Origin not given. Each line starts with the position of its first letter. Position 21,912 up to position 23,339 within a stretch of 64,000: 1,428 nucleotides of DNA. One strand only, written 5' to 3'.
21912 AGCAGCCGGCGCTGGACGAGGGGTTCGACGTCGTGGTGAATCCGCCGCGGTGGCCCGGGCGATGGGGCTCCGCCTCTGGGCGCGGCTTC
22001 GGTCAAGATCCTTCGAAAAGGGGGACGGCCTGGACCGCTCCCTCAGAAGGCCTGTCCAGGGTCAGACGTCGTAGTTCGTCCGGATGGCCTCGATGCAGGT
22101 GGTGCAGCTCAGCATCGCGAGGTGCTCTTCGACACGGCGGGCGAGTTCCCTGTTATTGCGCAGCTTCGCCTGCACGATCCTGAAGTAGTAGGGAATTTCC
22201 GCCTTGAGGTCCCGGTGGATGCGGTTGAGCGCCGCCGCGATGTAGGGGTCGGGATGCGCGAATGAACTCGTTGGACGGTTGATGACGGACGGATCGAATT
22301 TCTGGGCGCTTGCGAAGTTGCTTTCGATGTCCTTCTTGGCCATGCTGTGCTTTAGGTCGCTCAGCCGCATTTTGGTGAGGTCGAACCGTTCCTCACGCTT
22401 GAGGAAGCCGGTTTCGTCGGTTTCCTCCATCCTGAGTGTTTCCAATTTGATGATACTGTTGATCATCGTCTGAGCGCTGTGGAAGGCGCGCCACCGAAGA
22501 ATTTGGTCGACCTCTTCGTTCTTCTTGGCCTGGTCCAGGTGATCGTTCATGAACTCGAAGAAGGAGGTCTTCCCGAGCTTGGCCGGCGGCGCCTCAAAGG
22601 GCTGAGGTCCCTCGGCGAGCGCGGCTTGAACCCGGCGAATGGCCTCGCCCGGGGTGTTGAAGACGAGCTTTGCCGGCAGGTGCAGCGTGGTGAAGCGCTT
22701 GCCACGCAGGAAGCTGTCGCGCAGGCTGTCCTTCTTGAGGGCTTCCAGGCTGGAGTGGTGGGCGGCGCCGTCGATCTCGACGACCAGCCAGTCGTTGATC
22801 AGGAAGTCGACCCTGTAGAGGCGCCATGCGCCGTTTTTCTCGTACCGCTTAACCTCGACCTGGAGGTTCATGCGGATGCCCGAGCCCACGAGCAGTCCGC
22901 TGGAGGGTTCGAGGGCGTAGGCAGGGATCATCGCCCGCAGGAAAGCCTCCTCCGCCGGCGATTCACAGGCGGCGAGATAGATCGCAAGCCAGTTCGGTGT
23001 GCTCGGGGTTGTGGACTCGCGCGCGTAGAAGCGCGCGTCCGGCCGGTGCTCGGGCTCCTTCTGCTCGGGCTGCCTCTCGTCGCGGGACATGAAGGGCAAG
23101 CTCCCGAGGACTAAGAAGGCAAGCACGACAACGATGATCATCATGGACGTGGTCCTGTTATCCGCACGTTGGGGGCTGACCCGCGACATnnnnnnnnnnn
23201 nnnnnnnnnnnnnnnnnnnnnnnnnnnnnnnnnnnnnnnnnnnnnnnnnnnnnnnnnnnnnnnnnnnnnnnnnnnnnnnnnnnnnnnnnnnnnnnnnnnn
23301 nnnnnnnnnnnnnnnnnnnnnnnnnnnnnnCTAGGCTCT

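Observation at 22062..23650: Low-GC cassette encoding a membrane-anchored DUF559 endonuclease-like protein with a novel C-terminal domain: candidate undescribed defence/Abi gene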

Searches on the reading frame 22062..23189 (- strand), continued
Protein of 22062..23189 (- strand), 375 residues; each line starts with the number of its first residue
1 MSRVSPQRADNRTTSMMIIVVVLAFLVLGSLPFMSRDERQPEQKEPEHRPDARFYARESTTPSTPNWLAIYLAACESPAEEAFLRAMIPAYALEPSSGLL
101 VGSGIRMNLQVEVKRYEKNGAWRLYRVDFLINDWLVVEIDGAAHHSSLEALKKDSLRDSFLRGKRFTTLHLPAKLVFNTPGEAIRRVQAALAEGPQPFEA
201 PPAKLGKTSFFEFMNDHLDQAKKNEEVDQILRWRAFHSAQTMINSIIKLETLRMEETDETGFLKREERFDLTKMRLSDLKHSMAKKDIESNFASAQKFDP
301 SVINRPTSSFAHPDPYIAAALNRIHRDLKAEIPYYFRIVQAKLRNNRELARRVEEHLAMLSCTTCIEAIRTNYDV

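Call 103: list_cluster_members(proteins=[window:22065-23144:-, window:22065-23189:-])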
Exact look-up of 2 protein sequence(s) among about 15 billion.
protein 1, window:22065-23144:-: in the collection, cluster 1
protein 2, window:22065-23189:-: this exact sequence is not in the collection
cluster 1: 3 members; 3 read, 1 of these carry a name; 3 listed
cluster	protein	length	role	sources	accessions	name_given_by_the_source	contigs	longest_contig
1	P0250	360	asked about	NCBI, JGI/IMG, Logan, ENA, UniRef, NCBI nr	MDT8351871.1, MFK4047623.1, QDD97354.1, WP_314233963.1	endonuclease domain-containing protein [Roseomonas mucosa] | very-short-patch-repair endonuclease | endonuclease domain-containing protein n=1 Tax=Roseomonas mucosa TaxID=207340 ...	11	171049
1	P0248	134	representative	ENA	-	-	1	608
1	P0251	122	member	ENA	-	-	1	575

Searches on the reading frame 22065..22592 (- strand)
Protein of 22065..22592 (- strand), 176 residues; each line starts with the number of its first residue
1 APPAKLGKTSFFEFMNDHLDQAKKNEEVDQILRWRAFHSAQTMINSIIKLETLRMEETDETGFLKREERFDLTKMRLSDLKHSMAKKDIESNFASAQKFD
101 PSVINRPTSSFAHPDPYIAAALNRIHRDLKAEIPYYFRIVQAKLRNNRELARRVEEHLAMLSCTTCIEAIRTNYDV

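Call 62: search_protein_representatives(alignment_id=A4)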
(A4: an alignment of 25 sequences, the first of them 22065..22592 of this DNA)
Query: 25 sequences, 181 profile positions. Proteins with E-value up to 0.001 (for the whole library): 328; up to 1e-10: 215; up to 1e-30: 53. The best 150 are listed.
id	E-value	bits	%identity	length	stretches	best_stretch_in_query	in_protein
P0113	1.9e-74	265.8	-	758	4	11-180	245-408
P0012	2.7e-53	196.9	-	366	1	3-177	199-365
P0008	2.1e-51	190.7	-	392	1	2-178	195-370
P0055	1.8e-50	187.7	-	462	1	3-177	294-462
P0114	8.9e-49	182.1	-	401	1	6-180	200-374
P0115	4.6e-47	176.6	-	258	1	9-177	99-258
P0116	1.4e-46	175.0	-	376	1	3-176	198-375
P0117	2.1e-46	174.4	-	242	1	3-177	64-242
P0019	1.5e-45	171.7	-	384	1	11-179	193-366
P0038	2.0e-45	171.2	-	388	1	15-179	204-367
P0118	2.2e-45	171.1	-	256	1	3-177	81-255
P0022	5.8e-44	166.5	-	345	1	3-177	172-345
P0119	4.4e-43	163.6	-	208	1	7-177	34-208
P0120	7.4e-43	162.9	-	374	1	4-177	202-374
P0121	5.1e-42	160.1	-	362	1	6-176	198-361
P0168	6.8e-27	110.8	-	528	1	10-178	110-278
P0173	2.2e-26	109.2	-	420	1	13-177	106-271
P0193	3.1e-22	95.7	-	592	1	12-178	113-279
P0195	4.0e-22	95.3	-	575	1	13-178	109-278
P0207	8.4e-21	91.0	-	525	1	14-177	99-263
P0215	2.1e-20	89.7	-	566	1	15-177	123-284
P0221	1.0e-19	87.4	-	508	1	13-169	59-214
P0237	3.1e-18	82.6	-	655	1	14-177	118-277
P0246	4.4e-17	78.9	-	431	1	12-155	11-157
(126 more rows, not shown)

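Call 63: search_protein_families(library=pfam, proteins=[P0113, P0168, P0193, P0195, P0207, P0215, P0221, P0237, P0173, P0246], max_evalue=0.01)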
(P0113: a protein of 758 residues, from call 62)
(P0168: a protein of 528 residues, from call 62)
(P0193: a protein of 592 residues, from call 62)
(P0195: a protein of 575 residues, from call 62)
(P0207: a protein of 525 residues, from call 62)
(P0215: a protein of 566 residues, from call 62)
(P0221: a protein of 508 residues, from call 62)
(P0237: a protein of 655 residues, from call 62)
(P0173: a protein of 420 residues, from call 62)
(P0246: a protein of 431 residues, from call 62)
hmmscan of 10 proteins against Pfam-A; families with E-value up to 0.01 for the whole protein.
P0113 (758 aa): 2 families
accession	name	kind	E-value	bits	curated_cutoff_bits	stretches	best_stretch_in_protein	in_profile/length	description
PF18741.7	MTES_1575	-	2e-12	47.5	38.2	1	138-217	12-96/96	REase_MTES_1575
PF04480.18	DUF559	-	0.00014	22.1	20.6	1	147-206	40-97/109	Protein of unknown function (DUF559)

P0168 (528 aa): 1 family
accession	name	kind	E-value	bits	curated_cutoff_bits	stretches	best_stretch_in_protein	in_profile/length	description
PF14487.12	DarT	-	5.6e-16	59.3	22.5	1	333-507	2-190/201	ssDNA thymidine ADP-ribosyltransferase, DarT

P0193 (592 aa): 1 family
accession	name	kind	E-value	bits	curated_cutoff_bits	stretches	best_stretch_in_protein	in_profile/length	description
PF14487.12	DarT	-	2e-11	44.5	22.5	1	396-561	2-180/201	ssDNA thymidine ADP-ribosyltransferase, DarT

P0195 (575 aa): 1 family
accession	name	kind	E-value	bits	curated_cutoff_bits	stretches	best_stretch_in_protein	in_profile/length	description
PF14487.12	DarT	-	6.5e-13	49.3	22.5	1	358-531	2-185/201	ssDNA thymidine ADP-ribosyltransferase, DarT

P0207 (525 aa): 2 families
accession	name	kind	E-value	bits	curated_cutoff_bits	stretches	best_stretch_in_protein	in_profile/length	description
PF14487.12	DarT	-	7.3e-17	62.2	22.5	1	329-496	2-182/201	ssDNA thymidine ADP-ribosyltransferase, DarT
PF22531.2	DUF7002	-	0.0007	19.7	27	1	326-352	2-28/195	Family of unknown function (DUF7002)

P0215 (566 aa): 1 family
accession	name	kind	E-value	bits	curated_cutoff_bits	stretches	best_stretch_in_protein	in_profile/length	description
PF14487.12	DarT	-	3.5e-13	50.2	22.5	1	371-544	2-189/201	ssDNA thymidine ADP-ribosyltransferase, DarT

P0221 (508 aa): 1 family
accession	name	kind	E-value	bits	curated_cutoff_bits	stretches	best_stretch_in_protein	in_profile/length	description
PF14487.12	DarT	-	2.1e-07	31.3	22.5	1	313-478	2-181/201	ssDNA thymidine ADP-ribosyltransferase, DarT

P0237 (655 aa): 4 families
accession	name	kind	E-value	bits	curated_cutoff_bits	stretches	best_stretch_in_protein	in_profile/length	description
PF08238.18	Sel1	-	6.5e-24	83.9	30.7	2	353-387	1-35/36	Sel1 repeat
PF14487.12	DarT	-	1.2e-20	74.6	22.5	1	462-633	2-187/201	ssDNA thymidine ADP-ribosyltransferase, DarT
PF22531.2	DUF7002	-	0.00085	19.4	27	1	458-492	1-35/195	Family of unknown function (DUF7002)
PF19431.4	MEKK4_N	-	0.0039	15.4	24.9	1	61-156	1087-1189/1201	MEKK4 N-terminal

P0173 (420 aa): 1 family
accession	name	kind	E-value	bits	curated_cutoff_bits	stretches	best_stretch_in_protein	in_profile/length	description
PF22531.2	DUF7002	-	0.0015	18.6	27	1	343-392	2-52/195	Family of unknown function (DUF7002)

P0246 (431 aa): 1 family
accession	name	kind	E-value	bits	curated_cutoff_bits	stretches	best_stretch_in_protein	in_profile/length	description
PF14487.12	DarT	-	1.6e-15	57.8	22.5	1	237-411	2-191/201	ssDNA thymidine ADP-ribosyltransferase, DarT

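Call 67: find_encoding_contigs(protein=P0168, flank=6000, max_places=4)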
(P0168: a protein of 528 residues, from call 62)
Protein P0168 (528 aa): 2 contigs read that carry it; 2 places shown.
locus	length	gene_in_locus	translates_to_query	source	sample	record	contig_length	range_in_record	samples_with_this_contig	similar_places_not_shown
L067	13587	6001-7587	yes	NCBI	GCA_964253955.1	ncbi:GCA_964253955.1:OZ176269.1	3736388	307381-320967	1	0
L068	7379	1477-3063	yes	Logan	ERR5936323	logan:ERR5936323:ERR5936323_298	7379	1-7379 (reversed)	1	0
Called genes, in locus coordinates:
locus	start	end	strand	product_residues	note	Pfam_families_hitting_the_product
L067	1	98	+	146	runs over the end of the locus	-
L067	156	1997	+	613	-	PF00005:ABC_tran, PF01926:MMR_HSR1 (faint), PF02463:SMC_N (faint), PF03193:RsgA_GTPase (faint), PF13175:AAA_15 (faint), PF13191:AAA_16 (faint), PF00005:ABC_tran, PF16326:ABC_tran_CTD, +4 more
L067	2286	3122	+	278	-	-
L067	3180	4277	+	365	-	PF10098:DUF2336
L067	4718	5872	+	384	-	PF01266:DAO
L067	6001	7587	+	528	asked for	PF14487:DarT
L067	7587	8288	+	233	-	PF22397:NADAR-DarT1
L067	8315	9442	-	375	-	PF04041:Glyco_hydro_130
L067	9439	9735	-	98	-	-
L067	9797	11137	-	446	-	-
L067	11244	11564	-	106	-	PF14384:BrnA_antitoxin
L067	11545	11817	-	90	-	PF04365:BrnT_toxin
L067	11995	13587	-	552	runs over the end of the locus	PF00009:GTP_EFTU, PF01926:MMR_HSR1 (weak), PF22042:EF-G_D2, PF03144:GTP_EFTU_D2 (weak), PF16658:RF3_C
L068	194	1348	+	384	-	PF01266:DAO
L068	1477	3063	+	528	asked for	PF14487:DarT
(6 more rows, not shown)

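Call 68: find_encoding_contigs(protein=P0237, flank=6000, max_places=4)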
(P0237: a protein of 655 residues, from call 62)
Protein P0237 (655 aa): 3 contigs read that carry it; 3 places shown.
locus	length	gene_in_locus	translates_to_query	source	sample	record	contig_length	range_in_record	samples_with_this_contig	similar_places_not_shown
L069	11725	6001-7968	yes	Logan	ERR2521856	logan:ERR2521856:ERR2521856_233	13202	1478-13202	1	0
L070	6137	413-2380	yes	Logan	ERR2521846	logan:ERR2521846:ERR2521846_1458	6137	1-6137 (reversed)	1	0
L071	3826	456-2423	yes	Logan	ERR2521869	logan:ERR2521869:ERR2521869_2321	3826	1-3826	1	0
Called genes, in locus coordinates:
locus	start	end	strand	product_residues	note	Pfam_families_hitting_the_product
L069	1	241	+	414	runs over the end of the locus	PF13356:Arm-DNA-bind_3, PF22022:Phage_int_M, PF00589:Phage_integrase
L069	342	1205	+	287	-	PF19924:DUF6387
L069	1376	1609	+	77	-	PF05930:Phage_AlpA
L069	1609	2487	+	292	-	PF13362:Toprim_3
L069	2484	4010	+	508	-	PF12307:DUF3631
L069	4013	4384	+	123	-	-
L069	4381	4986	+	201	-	-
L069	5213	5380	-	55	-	-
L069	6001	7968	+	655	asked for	PF08238:Sel1, PF14487:DarT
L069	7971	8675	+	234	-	PF22397:NADAR-DarT1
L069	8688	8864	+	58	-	-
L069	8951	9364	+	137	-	-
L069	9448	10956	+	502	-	PF22483:Mu-transpos_C_2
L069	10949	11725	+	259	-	?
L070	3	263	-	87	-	?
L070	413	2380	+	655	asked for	PF08238:Sel1, PF14487:DarT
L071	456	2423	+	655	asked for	PF08238:Sel1, PF14487:DarT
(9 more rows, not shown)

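Call 75: search_protein_families(library=padloc, proteins=[P0168, L067:7587-8285:+], max_evalue=0.00001)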
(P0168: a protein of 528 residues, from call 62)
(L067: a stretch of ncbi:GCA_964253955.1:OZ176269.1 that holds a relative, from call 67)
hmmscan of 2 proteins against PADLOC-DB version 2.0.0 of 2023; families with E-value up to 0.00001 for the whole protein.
P0168 (528 aa): 1 family
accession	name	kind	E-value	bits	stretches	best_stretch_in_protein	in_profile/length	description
PDLC02991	DarT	-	1.2e-08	33.1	0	382-509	71-190/196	-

L067:7587-8285:+ (233 aa): 0 families

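Call 77: predict_structure(alignment_id=A4)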
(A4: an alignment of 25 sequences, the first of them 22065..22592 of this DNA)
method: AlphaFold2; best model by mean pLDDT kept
length: 176 residues; sequences in the alignment: 25
mean_pLDDT: 83.3   pTM: 0.76
mean pLDDT of the five models: 83.3, 77.0, 76.2, 74.2, 65.3
residues with pLDDT >= 90: 81; 70-90: 69; 50-70: 21; < 50: 5
segments of 3 or more residues with pLDDT < 50: 1-3
pLDDT, mean of each block of 10 residues (from residue 1): 55 73 77 86 97 86 56 83 93 92 77 82 87 94 95 97 94 75
secondary structure, 60 per line:
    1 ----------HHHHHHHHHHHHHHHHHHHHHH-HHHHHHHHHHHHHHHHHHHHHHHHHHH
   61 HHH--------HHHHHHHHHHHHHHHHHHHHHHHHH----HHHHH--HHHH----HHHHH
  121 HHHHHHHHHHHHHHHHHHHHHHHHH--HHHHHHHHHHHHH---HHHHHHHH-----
elements in order: H11-32 H34-63 H72-96 H101-105 H108-111 H116-145 H148-160 H164-171

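Call 81: fold_search(model_id=the predicted structure, library=viral)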
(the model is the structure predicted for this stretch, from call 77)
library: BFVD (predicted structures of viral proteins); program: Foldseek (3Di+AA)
matches with E <= 10: 196; with E <= 0.001: 0
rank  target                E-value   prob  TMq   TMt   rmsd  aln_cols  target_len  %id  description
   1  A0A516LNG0            3.6e-01  0.21  0.24  0.23  25.4       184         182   14  (no name in the UniProt tables at hand)
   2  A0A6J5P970            4.9e-01  0.25  0.25  0.09  23.1       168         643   15  Uncharacterized protein [uncultured Caudovirales phage]
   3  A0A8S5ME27            4.9e-01  0.13  0.21  0.18  19.7       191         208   13  DNA-binding stress response protein [Siphoviridae sp. ctYh54]
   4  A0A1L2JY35            7.0e-01  0.47  0.34  0.37  13.8       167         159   14  Uncharacterized protein [Aeribacillus phage AP45]
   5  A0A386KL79            8.7e-01  0.15  0.24  0.14  33.7       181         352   11  Uncharacterized protein [Microbacterium phage Burro]
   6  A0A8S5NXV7            8.7e-01  0.14  0.21  0.18  21.2       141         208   13  Uncharacterized protein [Siphoviridae sp. ctINK4]
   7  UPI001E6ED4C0         1.2e+00  0.33  0.33  0.34  11.7       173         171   13  (no name look-up for this kind of identifier)
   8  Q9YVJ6                1.4e+00  0.15  0.26  0.30  11.3       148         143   14  Uncharacterized protein [Melanoplus sanguinipes entomopoxvirus]
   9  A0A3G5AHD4            1.5e+00  0.04  0.15  0.09  15.1       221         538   14  Uncharacterized protein [Sylvanvirus sp.]
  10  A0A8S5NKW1            1.5e+00  0.18  0.21  0.24  11.1       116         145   13  Putative ABC transporter ATP-binding protein (Fragment) [Myoviridae sp. ctyD07]
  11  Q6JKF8                1.6e+00  0.23  0.31  0.29   8.8       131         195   15  Uncharacterized protein [Neodiprion sertifer nucleopolyhedrovirus]
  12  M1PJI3                1.7e+00  0.23  0.30  0.20  15.3       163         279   11  (no name in the UniProt tables at hand)
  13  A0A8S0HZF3            1.7e+00  0.10  0.23  0.20  17.6       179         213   11  (no name in the UniProt tables at hand)
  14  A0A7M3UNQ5            1.8e+00  0.08  0.20  0.08  19.7       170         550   13  ABC transporter domain-containing protein [Pyramimonas orientalis virus]
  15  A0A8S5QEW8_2          1.9e+00  0.18  0.32  0.08  13.3       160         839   15  Putative tail protein (Fragment) [Siphoviridae sp. ctbvd11]
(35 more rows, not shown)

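Call 85: find_homologous_proteins(query=A5, max_evalue=0.001)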
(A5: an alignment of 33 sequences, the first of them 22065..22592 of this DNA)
Query A5 (33 sequences) (176 aa, profile of the alignment): 7 proteins with E <= 0.001 among 2765 candidates.
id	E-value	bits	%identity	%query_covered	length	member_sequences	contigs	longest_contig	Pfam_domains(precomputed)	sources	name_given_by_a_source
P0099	2.2e-28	117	-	-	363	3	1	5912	PF04480.19,PF18741.8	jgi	jgi:very-short-patch-repair endonuclease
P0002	3.3e-26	110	81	100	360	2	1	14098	PF18741.8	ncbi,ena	-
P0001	3.6e-25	107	84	100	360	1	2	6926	PF18741.8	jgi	jgi:very-short-patch-repair endonuclease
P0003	8.2e-24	102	81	99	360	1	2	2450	PF18741.8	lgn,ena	-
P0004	1.2e-23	102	80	100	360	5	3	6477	PF18741.8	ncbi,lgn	-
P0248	2.2e-21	94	93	76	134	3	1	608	-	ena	-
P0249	5.9e-20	90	-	-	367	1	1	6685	PF04480.19,PF18741.8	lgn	-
